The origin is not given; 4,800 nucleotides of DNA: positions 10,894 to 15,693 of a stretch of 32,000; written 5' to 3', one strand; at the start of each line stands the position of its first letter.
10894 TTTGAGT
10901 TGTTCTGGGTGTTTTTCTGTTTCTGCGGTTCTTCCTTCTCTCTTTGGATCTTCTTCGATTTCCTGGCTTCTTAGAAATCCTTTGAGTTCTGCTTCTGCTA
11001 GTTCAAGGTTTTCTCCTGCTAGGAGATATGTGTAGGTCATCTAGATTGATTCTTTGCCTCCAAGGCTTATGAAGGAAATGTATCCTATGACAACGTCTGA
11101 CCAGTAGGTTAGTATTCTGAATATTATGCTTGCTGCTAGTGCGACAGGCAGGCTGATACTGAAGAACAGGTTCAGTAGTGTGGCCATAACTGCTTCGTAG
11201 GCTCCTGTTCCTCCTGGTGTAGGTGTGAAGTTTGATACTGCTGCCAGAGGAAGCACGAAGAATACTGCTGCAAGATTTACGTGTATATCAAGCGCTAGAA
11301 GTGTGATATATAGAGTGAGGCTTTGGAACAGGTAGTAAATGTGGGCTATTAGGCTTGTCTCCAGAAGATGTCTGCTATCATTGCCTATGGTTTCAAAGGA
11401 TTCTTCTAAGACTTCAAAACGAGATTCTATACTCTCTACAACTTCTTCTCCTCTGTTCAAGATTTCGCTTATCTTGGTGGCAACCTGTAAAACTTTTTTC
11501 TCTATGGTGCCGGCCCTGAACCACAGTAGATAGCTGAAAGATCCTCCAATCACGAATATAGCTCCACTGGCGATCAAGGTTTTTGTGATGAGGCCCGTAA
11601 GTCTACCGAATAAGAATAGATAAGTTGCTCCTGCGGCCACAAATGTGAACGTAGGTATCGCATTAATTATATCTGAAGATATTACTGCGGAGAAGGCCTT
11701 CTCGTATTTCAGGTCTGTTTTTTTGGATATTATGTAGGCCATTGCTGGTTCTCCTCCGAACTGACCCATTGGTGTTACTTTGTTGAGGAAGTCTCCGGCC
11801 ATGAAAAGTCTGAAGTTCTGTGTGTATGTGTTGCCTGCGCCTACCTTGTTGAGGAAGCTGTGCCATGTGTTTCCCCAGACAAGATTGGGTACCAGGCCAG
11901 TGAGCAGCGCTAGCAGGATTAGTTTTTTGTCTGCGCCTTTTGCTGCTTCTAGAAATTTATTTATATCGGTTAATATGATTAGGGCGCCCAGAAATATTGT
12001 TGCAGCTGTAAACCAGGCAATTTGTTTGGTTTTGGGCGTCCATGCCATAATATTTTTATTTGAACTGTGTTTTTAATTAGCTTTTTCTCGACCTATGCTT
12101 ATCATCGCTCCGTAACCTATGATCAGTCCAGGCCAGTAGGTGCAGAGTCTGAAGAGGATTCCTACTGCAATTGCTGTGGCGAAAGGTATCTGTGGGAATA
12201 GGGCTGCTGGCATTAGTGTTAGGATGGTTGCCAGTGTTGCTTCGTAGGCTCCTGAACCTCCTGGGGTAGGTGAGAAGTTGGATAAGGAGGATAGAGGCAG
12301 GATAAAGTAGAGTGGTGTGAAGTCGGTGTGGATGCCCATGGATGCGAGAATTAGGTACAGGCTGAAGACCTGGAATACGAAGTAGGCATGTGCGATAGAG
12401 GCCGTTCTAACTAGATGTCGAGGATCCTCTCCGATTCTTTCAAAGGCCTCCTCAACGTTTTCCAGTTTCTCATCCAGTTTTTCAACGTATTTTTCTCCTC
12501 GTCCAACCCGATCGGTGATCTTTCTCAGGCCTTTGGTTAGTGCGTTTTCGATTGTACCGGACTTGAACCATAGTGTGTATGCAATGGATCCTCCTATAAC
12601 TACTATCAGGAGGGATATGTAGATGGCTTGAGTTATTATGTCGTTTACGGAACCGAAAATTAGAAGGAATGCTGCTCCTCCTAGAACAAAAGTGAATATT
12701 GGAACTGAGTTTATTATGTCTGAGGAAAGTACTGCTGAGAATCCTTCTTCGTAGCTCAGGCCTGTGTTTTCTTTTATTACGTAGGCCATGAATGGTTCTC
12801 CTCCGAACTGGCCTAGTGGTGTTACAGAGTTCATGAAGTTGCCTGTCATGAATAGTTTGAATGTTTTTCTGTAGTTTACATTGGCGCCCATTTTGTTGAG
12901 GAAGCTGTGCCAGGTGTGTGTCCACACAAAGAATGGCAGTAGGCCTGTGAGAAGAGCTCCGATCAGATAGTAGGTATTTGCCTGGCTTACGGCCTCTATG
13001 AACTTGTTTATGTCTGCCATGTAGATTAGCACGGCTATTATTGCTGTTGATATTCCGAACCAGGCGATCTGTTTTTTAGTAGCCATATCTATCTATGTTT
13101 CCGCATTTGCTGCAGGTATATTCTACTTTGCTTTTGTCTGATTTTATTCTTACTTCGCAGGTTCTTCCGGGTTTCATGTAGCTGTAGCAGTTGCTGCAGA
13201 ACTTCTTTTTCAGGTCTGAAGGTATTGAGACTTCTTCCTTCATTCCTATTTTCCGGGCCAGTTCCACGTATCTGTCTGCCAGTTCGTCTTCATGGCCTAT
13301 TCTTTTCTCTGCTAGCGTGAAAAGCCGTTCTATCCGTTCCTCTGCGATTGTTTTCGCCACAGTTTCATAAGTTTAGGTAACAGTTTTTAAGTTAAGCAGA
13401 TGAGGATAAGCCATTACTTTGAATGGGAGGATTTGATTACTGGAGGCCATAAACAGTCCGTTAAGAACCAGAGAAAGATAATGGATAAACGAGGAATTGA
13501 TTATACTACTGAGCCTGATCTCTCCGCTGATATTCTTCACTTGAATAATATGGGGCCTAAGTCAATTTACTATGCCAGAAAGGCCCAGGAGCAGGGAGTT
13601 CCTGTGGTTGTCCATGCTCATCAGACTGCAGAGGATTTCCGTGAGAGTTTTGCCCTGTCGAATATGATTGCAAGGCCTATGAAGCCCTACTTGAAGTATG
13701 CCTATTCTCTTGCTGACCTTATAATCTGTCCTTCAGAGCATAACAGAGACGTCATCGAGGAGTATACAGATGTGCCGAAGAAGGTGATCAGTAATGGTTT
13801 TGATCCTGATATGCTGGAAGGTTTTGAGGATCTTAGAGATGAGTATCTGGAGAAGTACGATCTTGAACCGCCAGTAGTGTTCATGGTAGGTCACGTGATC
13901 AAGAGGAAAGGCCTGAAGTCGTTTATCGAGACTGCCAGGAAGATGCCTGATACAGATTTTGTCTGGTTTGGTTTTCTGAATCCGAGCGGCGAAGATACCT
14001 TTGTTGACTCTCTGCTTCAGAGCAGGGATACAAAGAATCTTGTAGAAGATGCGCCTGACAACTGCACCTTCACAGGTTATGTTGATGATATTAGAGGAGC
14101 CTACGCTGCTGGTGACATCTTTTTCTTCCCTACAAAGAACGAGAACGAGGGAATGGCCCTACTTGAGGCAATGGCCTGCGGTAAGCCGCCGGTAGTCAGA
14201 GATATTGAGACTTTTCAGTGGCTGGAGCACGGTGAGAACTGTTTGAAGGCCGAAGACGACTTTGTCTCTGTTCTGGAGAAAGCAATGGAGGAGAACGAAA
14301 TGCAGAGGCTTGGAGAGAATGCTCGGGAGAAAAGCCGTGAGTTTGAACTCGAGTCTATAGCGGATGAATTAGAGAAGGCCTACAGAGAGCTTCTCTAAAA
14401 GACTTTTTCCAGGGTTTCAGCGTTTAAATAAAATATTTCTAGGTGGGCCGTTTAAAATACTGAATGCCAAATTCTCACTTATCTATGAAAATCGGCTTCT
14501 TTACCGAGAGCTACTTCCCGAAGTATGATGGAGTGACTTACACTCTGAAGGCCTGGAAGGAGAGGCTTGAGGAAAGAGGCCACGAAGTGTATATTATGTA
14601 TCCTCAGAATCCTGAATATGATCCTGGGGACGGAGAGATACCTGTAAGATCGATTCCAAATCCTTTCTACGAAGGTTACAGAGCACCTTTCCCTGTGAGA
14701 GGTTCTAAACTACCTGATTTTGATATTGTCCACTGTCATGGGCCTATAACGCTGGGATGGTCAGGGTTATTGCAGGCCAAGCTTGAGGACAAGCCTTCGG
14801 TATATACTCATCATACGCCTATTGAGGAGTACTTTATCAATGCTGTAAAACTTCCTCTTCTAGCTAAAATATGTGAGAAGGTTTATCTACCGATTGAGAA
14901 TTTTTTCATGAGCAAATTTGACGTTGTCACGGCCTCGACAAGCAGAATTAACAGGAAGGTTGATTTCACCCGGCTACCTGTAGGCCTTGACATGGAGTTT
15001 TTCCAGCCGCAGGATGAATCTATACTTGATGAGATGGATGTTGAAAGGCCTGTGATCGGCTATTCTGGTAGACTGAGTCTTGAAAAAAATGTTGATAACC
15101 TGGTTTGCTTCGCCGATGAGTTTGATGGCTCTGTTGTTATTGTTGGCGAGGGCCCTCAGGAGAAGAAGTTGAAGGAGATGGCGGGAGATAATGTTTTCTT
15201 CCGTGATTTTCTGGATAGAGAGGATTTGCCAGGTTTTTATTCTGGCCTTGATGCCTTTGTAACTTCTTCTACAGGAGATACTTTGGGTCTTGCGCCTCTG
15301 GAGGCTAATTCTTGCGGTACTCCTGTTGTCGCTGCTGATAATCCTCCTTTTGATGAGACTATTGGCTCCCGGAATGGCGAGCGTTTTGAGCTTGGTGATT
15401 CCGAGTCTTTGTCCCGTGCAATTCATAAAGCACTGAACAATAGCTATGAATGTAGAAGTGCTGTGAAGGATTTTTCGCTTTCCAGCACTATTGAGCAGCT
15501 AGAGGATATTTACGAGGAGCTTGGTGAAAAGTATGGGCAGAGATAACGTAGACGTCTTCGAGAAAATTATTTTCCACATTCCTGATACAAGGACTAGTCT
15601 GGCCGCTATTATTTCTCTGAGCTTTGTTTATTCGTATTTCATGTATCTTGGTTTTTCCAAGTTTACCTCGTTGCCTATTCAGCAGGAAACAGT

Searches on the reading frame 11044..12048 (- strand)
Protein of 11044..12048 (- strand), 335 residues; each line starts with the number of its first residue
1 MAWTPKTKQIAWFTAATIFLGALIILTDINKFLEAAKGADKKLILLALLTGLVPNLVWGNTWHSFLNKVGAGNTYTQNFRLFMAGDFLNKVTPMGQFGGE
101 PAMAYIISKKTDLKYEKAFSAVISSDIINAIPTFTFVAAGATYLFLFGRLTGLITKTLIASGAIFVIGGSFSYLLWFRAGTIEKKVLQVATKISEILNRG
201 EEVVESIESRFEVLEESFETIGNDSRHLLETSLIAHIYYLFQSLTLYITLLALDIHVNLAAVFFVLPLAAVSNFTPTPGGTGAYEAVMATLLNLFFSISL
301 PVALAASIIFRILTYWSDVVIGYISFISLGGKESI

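Call 8: search_protein_families(library=pfam, max_evalue=0.001, proteins=[window:11044-12048:-])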
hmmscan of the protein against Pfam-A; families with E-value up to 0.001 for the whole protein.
window:11044-12048:- (335 aa): 1 family
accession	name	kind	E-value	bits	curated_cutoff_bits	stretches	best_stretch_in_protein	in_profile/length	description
PF03706.18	LPG_synthase_TM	-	2.4e-44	152.5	33.4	1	16-322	5-302/302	Lysylphosphatidylglycerol synthase TM region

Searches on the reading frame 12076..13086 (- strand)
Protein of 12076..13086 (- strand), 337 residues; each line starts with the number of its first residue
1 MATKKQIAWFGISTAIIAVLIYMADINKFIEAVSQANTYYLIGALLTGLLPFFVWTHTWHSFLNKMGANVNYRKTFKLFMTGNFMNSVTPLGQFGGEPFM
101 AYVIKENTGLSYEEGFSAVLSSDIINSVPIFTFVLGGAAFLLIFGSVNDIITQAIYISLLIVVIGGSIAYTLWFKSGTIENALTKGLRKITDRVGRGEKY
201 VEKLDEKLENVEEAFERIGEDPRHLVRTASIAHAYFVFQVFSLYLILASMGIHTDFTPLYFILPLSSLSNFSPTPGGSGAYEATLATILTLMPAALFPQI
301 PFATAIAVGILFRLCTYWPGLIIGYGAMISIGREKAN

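Call 8: search_protein_families(library=pfam, max_evalue=0.001, proteins=[window:12076-13086:-])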
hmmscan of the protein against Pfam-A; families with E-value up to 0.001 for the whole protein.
window:12076-13086:- (337 aa): 1 family
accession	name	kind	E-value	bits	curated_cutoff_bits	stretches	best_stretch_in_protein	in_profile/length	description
PF03706.18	LPG_synthase_TM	-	6.6e-51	174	33.4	1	12-324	3-302/302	Lysylphosphatidylglycerol synthase TM region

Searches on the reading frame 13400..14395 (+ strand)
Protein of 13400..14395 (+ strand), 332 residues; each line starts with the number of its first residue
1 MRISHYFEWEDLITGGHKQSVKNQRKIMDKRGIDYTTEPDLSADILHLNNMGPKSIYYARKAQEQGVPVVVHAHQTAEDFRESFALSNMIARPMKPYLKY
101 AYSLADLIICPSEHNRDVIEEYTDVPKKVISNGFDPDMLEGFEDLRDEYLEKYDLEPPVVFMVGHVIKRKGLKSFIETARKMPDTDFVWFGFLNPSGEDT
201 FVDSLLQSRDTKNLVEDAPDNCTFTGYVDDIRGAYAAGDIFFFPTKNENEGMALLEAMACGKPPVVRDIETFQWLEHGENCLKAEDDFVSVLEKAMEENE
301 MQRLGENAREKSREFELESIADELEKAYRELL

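Call 8: search_protein_families(library=pfam, max_evalue=0.001, proteins=[window:13400-14395:+])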
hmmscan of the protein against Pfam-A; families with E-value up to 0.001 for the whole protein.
window:13400-14395:+ (332 aa): 4 families
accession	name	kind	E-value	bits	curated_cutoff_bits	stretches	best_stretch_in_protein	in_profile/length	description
PF00534.26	Glycos_transf_1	-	2e-19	70.2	26.4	1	155-310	13-171/172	Glycosyl transferases group 1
PF13692.12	Glyco_trans_1_4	-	1.8e-18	67.6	27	1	158-295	2-135/142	Glycosyl transferases group 1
PF13439.12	Glyco_transf_4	-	7.4e-13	49.3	28.5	1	42-137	72-169/170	Glycosyltransferase Family 4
PF13579.12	Glyco_trans_4_4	-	1.8e-05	25.6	29.7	1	42-132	71-157/158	Glycosyl transferase 4-like domain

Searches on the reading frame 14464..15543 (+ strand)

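Call 8: search_protein_families(library=pfam, max_evalue=0.001, proteins=[window:14464-15543:+])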
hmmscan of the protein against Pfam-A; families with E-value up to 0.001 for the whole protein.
window:14464-15543:+ (360 aa): 4 families
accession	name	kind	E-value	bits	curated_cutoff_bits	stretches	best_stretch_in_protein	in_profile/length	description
PF00534.26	Glycos_transf_1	-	1.9e-24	86.6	26.4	1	193-331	13-163/172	Glycosyl transferases group 1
PF13692.12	Glyco_trans_1_4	-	3.8e-20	73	27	1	195-326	1-142/142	Glycosyl transferases group 1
PF13439.12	Glyco_transf_4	-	1.7e-15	57.9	28.5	1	22-160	2-142/170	Glycosyltransferase Family 4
PF13579.12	Glyco_trans_4_4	-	2.5e-09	38.1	29.7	1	23-165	2-141/158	Glycosyl transferase 4-like domain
